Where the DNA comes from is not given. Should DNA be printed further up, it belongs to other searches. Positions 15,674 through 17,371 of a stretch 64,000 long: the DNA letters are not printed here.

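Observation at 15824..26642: An ~11-kb cluster of four B12-binding radical SAM enzymes with an Arn-like glycolipid module and an FAD oxidoreductase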

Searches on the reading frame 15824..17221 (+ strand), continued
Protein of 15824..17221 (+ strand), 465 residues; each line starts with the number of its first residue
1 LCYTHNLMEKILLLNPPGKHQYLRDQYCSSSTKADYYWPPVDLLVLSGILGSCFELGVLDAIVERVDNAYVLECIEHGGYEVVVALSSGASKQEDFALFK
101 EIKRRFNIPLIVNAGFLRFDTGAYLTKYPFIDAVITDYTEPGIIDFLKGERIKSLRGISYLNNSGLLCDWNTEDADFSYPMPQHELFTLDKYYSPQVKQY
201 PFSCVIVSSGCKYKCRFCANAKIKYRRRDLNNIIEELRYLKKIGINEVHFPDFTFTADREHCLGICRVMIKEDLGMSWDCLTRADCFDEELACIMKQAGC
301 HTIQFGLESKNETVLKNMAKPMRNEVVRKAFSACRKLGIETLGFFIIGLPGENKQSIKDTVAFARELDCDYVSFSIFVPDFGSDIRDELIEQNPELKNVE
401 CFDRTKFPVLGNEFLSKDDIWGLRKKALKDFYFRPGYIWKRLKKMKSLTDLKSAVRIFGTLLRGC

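Call 83: get_annotated_region(hit=H1, flank=9000)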
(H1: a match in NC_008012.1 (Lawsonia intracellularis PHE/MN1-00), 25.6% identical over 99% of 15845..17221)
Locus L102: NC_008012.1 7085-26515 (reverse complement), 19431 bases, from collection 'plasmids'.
description: Lawsonia intracellularis PHE/MN1-00 plasmid 1, complete sequence
organism: Lawsonia intracellularis PHE/MN1-00 (NCBI taxid 363253)
taxonomy: Bacteria; Thermodesulfobacteriota; Desulfovibrionia; Desulfovibrionales; Desulfovibrionaceae; Lawsonia; Lawsonia intracellularis; Lawsonia intracellularis PHE/MN1-00
host: -; source: Sus scrofa; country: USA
typing (MOB-suite, as given by PLSDB): non-mobilizable; replicon rep_cluster_1701
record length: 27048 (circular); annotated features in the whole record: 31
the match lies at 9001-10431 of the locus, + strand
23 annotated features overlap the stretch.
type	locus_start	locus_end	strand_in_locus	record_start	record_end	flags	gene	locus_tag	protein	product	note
CDS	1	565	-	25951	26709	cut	-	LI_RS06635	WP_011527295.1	ParA family protein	-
CDS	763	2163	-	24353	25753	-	-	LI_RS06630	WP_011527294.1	DUF2142 domain-containing protein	-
CDS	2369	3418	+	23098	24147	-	-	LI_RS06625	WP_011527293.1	hypothetical protein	-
CDS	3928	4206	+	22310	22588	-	-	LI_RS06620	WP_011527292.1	type II toxin-antitoxin system Phd/YefM family antitoxin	-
CDS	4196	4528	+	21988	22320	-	-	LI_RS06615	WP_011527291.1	type II toxin-antitoxin system RelE/ParE family toxin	GO:0030541 - plasmid partitioning [Evidence IEA]; GO:0051290 - protein heterotetramerization [Evidence IEA]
CDS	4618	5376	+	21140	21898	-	-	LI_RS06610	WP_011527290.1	glycosyltransferase family 2 protein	-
CDS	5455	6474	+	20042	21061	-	galE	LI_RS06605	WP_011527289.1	UDP-glucose 4-epimerase GalE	GO:0006012 - galactose metabolic process [Evidence IEA]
CDS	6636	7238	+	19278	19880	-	-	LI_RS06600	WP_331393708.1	glycosyltransferase family 2 protein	-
CDS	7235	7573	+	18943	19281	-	-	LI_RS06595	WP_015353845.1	DUF2304 family protein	-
CDS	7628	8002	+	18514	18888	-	-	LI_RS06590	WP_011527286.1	DUF2304 domain-containing protein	-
CDS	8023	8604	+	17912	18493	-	-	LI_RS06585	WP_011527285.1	SIS domain-containing protein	-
CDS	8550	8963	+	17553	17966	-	-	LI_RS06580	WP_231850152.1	hypothetical protein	-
CDS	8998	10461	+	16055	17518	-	-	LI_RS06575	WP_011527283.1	radical SAM protein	-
CDS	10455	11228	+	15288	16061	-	-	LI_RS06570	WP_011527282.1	class I SAM-dependent methyltransferase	-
CDS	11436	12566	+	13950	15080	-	-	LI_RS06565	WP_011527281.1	radical SAM protein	-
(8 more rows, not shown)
